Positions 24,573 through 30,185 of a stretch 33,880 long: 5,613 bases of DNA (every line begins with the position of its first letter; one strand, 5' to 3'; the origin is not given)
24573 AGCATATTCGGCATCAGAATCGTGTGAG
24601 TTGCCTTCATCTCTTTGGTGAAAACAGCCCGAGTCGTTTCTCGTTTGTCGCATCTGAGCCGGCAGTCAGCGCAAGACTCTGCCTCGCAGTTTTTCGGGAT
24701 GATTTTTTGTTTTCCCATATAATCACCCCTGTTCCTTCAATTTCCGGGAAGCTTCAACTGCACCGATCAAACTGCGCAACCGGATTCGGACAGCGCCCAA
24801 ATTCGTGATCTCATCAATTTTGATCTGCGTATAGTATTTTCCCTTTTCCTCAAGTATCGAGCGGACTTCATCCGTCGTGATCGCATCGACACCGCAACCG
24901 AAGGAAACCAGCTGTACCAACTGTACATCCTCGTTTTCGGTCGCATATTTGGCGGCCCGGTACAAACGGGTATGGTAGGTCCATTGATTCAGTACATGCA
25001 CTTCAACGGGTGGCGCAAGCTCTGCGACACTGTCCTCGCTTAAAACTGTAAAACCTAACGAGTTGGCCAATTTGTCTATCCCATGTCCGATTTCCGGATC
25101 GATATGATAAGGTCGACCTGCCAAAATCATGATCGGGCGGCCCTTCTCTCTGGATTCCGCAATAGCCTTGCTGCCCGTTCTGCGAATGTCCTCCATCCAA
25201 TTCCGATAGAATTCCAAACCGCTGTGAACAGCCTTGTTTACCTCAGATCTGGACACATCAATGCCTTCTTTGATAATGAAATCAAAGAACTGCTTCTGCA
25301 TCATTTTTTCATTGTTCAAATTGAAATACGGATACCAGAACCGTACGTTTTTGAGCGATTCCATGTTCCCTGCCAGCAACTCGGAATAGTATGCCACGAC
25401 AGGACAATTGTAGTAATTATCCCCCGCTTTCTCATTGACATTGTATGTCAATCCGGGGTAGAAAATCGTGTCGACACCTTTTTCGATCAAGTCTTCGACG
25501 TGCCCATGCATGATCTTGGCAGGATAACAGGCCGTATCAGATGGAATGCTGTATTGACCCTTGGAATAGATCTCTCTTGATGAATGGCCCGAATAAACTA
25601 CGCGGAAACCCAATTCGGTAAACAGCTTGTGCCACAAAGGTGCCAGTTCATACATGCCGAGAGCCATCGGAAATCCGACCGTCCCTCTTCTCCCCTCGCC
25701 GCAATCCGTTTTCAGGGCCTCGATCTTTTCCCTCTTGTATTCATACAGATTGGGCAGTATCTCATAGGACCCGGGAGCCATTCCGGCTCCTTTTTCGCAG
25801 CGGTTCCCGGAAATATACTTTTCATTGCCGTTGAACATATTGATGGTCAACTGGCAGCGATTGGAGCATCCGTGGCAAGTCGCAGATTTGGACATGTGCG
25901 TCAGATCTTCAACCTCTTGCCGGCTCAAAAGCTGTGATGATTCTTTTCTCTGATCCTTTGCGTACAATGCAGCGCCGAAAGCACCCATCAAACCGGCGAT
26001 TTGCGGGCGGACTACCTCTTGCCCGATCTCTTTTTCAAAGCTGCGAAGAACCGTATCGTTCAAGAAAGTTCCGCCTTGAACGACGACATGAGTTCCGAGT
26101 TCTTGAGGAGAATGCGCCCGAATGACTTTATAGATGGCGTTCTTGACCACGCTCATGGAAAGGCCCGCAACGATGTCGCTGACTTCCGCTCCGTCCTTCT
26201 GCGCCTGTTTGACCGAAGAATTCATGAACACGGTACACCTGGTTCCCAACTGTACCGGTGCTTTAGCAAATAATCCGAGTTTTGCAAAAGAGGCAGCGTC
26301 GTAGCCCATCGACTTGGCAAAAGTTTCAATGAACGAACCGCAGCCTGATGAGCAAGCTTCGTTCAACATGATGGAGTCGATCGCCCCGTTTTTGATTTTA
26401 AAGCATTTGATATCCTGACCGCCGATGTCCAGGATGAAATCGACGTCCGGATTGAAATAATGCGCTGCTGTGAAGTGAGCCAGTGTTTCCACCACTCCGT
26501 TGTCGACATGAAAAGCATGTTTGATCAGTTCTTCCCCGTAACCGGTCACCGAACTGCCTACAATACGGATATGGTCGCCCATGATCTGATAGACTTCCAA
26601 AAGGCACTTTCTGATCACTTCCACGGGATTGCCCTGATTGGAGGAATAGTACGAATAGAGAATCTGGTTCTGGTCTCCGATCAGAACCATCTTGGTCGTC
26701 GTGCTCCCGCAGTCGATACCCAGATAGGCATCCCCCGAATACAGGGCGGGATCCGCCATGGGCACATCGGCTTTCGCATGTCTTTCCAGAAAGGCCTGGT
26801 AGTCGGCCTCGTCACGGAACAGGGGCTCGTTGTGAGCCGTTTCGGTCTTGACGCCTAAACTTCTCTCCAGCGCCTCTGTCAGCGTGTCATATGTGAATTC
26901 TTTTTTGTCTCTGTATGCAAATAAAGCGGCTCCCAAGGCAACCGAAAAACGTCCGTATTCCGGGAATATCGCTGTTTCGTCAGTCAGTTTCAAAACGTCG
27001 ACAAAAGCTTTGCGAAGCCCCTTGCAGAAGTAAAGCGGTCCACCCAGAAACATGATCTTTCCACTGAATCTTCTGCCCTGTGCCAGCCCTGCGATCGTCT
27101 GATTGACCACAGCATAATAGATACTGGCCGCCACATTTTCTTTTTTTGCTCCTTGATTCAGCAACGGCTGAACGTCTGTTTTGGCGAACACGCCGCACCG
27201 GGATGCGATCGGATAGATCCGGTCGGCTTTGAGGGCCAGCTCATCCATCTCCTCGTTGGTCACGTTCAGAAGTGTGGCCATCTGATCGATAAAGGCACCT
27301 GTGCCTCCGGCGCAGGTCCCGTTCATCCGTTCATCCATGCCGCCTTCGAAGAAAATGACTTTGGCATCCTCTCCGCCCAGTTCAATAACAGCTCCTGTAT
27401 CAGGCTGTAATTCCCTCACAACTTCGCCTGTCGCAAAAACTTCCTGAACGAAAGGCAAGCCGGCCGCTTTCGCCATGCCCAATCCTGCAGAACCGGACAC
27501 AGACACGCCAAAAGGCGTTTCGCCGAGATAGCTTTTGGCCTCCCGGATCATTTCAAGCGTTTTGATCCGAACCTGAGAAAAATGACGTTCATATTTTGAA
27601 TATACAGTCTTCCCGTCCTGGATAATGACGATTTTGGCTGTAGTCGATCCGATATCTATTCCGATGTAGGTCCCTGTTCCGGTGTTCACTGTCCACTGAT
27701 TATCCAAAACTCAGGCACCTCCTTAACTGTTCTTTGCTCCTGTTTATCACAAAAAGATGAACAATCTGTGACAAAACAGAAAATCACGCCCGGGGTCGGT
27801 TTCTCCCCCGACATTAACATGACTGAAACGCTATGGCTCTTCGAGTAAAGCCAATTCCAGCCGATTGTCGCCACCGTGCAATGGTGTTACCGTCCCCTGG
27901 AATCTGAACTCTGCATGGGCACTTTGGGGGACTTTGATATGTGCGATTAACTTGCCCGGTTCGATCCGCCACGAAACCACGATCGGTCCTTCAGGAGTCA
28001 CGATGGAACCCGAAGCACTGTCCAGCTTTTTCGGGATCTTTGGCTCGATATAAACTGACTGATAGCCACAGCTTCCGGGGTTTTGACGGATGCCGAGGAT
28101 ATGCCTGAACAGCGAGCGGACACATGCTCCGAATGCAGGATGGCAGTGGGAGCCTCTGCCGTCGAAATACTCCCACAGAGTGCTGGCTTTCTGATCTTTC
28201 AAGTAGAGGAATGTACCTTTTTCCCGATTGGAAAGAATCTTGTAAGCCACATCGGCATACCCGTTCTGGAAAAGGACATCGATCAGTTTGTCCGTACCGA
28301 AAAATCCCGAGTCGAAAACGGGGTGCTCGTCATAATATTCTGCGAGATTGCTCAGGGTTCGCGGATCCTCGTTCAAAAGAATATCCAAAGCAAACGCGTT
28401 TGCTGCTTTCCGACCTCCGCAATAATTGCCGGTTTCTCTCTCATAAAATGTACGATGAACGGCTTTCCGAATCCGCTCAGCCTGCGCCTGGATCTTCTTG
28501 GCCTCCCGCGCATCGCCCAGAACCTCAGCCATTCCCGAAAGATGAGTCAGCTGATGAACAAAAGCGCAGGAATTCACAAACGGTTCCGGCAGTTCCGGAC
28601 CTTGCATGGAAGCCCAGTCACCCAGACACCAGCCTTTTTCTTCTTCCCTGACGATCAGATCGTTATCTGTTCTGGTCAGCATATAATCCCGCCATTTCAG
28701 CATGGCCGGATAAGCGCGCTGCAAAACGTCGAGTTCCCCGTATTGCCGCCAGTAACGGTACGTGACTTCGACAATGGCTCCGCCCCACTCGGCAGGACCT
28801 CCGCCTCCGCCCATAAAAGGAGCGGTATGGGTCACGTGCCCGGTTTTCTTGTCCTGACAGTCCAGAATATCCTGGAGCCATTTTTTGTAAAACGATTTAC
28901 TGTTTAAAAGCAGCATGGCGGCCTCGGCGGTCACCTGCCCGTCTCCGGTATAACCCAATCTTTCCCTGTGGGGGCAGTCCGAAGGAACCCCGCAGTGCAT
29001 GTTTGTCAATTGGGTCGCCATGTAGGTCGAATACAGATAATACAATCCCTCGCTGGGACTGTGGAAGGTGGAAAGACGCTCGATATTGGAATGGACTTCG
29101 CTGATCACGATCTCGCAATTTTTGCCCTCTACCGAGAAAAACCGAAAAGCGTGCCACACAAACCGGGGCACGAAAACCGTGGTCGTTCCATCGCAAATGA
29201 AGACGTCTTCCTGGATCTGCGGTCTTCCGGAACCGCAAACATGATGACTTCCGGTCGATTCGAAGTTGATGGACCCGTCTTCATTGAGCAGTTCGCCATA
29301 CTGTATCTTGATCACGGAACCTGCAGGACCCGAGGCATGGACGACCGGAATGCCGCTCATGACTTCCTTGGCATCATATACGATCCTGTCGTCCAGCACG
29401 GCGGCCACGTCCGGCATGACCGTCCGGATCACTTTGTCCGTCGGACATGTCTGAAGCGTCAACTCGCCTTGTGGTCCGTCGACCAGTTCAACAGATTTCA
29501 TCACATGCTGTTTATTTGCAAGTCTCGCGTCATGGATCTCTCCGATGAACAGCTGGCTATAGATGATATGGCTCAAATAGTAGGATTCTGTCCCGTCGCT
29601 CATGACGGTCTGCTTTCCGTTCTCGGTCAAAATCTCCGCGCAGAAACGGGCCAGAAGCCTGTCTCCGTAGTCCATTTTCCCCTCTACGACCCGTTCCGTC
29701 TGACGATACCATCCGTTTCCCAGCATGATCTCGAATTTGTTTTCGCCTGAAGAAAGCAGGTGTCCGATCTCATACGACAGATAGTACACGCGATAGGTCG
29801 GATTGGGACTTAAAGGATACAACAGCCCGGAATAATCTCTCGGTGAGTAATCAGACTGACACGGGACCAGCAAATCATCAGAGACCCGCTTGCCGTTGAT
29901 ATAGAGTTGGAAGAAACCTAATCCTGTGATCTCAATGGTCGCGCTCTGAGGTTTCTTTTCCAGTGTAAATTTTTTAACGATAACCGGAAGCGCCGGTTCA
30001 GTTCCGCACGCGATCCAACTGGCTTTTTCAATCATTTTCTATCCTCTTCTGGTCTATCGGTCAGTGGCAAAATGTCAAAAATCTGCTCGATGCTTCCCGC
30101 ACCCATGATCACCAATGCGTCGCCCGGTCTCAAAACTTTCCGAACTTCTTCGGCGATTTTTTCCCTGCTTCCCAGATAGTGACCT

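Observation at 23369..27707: Two-gene double-activase / Cys-rich partner module with no visible substrate-side enzyme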

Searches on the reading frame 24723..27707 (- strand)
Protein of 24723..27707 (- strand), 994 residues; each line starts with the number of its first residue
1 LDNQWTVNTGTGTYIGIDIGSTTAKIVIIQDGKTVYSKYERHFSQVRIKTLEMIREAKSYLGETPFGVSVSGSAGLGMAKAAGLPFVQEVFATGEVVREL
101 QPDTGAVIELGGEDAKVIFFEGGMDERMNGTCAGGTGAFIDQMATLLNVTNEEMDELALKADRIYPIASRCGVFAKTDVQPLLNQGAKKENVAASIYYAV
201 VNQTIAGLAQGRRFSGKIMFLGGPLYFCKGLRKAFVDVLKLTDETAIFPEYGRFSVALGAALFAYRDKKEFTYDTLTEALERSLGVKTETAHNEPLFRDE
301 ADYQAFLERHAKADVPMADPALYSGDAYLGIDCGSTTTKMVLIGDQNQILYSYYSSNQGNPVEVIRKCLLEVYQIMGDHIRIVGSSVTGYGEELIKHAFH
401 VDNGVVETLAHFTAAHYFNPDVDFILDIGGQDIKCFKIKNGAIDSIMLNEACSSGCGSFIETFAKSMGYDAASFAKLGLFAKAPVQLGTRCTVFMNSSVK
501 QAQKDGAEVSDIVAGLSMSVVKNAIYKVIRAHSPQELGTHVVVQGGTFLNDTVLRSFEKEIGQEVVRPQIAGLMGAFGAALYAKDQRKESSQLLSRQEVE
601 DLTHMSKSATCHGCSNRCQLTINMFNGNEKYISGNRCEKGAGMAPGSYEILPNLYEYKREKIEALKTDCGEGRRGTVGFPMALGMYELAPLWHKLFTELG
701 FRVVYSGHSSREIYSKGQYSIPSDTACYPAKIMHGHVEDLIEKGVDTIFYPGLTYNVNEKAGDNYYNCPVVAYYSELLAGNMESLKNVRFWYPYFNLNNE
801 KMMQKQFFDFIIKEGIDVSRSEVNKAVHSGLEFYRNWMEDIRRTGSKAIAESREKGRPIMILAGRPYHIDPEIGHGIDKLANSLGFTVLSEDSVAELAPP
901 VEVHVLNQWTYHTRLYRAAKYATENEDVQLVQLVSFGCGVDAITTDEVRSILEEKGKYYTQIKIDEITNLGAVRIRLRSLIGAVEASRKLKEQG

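Call 6: search_protein_families(library=pfam, proteins=[window:24723-27707:-])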
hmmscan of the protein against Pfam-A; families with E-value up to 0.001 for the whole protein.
window:24723-27707:- (994 aa): 4 families
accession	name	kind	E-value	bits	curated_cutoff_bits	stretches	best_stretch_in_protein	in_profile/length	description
PF09989.15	DUF2229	-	1e-70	238.2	29.4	1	676-894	1-218/218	CoA enzyme activase uncharacterised domain (DUF2229)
PF01869.26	BcrAD_BadFG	-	2.8e-66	224.3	31.5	2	329-583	1-271/271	BadF/BadG/BcrA/BcrD ATPase family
PF01968.24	Hydantoinase_A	-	0.00038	20.2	22.9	0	10-51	77-119/291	Hydantoinase/oxoprolinase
PF00370.27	FGGY_N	-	0.00041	20.5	28.8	0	328-354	2-28/245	FGGY family of carbohydrate kinases, N-terminal domain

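Call 7: search_protein_families(library=ncbifam, proteins=[window:24723-27707:-])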
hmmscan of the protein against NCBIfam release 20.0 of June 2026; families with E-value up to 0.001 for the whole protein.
window:24723-27707:- (994 aa): 6 families
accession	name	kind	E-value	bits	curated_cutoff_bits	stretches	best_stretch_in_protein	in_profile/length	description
TIGR00241.1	CoA_E_activ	domain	2.6e-78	263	125.4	2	329-581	3-247/248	acyl-CoA dehydratase activase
TIGR03286.1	methan_mark_15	hypoth_equivalog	1.1e-45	156.4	455.75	2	11-264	143-401/404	methanogenesis marker 15 protein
TIGR02259.1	benz_CoA_red_A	equivalog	6e-37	127.4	578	2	388-559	236-403/432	benzoyl-CoA reductase subunit A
TIGR02261.1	benz_CoA_red_D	equivalog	5.3e-24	84.8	312.85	2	330-581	5-260/262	benzoyl-CoA reductase subunit D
TIGR03192.1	benz_CoA_bzdQ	equivalog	5e-20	72.2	380.2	2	329-583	35-286/293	benzoyl-CoA reductase, bzd-type, subunit Q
NF009842.0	PRK13317.1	equivalog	4.1e-15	55.9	234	0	183-265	189-273/277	type II pantothenate kinase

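Call 32: search_solved_structures(query=window:24723-27707:-, max_evalue=0.01)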
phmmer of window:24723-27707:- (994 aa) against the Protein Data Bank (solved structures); distinct sequences matched with E-value up to 0.01: 5.
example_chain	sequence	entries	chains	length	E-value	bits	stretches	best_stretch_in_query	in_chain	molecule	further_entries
4eht_A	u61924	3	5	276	3.7e-34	121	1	329-592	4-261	Activator of 2-hydroxyisocaproyl-CoA dehydratase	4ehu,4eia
1hux_A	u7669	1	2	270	1.7e-28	102.3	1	329-589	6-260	ACTIVATOR OF (R)-2-HYDROXYGLUTARYL-COA DEHYDRATASE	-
9gai_D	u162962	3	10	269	1.1e-23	86.3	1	330-586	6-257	3-methylbenzoyl-CoA reductase alpha subunit MbdQ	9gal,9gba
7yyl_E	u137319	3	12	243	3e-20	75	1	328-585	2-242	Putative CoA-substrate-specific enzyme activase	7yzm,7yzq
9gai_C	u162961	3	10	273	3.5e-15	58.2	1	329-556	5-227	3-methylbenzoyl-CoA reductase delta subunit MbdP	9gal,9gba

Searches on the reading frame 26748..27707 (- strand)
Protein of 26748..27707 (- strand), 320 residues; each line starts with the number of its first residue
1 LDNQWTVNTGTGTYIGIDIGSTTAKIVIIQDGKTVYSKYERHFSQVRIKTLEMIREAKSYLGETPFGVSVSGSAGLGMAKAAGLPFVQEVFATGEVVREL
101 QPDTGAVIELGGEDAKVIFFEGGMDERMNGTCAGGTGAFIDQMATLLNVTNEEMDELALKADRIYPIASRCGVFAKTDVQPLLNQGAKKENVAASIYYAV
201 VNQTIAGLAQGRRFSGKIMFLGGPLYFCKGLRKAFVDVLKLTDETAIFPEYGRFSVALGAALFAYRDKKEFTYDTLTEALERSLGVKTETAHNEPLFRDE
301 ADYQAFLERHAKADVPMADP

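Call 48: search_solved_structures(query=window:26748-27707:-, max_evalue=0.01)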
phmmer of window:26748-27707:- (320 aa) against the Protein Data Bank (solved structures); distinct sequences matched with E-value up to 0.01: 5.
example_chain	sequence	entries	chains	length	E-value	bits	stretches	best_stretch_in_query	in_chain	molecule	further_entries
1hux_A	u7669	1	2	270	6.5e-26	94.4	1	15-268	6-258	ACTIVATOR OF (R)-2-HYDROXYGLUTARYL-COA DEHYDRATASE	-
4eht_A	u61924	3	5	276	7.6e-23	84.4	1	15-271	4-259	Activator of 2-hydroxyisocaproyl-CoA dehydratase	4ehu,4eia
7yyl_E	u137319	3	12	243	2.6e-19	72.8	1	14-264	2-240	Putative CoA-substrate-specific enzyme activase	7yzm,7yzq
9gai_D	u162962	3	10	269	3.5e-18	69.1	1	16-266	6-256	3-methylbenzoyl-CoA reductase alpha subunit MbdQ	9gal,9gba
9gai_C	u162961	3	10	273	1.2e-11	47.6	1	15-266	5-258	3-methylbenzoyl-CoA reductase delta subunit MbdP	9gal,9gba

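Call 70: search_solved_structures(query=window:26748-27707:-, max_evalue=1e-20, show_alignments=1)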
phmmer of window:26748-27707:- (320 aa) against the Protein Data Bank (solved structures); distinct sequences matched with E-value up to 1e-20: 2.
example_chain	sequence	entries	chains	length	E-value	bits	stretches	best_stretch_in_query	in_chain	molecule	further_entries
1hux_A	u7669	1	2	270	6.5e-26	94.4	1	15-268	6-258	ACTIVATOR OF (R)-2-HYDROXYGLUTARYL-COA DEHYDRATASE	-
4eht_A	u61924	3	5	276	7.6e-23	84.4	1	15-271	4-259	Activator of 2-hydroxyisocaproyl-CoA dehydratase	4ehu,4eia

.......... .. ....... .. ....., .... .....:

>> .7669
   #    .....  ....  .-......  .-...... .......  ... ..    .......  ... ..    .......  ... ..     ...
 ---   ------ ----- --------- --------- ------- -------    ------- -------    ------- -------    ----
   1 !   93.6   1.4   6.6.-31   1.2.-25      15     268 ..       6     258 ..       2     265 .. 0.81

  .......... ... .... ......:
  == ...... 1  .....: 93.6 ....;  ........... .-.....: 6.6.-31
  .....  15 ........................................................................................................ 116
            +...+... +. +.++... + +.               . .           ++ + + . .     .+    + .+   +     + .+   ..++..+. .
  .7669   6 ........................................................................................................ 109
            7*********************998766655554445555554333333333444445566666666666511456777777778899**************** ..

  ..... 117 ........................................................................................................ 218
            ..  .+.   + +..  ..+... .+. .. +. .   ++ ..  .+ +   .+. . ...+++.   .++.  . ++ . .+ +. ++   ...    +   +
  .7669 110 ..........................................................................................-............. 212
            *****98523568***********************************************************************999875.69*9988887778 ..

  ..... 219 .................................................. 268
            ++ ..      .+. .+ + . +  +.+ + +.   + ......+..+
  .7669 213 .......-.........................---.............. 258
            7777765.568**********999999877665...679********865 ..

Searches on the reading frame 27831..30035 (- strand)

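Call 6: search_protein_families(library=pfam, proteins=[window:27831-30035:-])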
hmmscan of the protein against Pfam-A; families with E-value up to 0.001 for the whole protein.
window:27831-30035:- (734 aa): 5 families
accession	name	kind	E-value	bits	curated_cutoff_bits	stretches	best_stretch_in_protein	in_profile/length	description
PF17389.8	Bac_rhamnosid6H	-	5e-65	220.5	24.5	1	320-646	2-339/339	Bacterial alpha-L-rhamnosidase 6 hairpin glycosidase domain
PF08531.16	Bac_rhamnosid_N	-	1.1e-24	87.7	25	1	27-183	1-151/172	Alpha-L-rhamnosidase N-terminal domain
PF05592.18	Bac_rhamnosid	-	7.7e-13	48.7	22.2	1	215-308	5-90/102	Bacterial alpha-L-rhamnosidase concanavalin-like domain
PF17390.7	Bac_rhamnosid_C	-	1.5e-11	44.4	22.1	1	648-710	1-61/78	Bacterial alpha-L-rhamnosidase C-terminal domain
PF22422.2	MGH1-like_GH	-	5.6e-05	23.3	27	1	394-538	105-225/356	Mannosylglycerate hydrolase MGH1-like glycoside hydrolase domain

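Call 7: search_protein_families(library=ncbifam, proteins=[window:27831-30035:-])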
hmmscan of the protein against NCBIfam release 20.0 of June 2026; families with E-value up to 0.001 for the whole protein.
window:27831-30035:- (734 aa): 2 families
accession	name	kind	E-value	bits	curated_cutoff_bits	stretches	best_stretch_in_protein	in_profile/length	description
NF041573.1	rhamnosid_Stmyc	equivalog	1.2e-72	245.2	1720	1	20-710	305-990/1028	alpha-L-rhamnosidase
NF041572.1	rhamnosid_Flavobac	equivalog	6.2e-55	186.7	1800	1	21-711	183-899/946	alpha-L-rhamnosidase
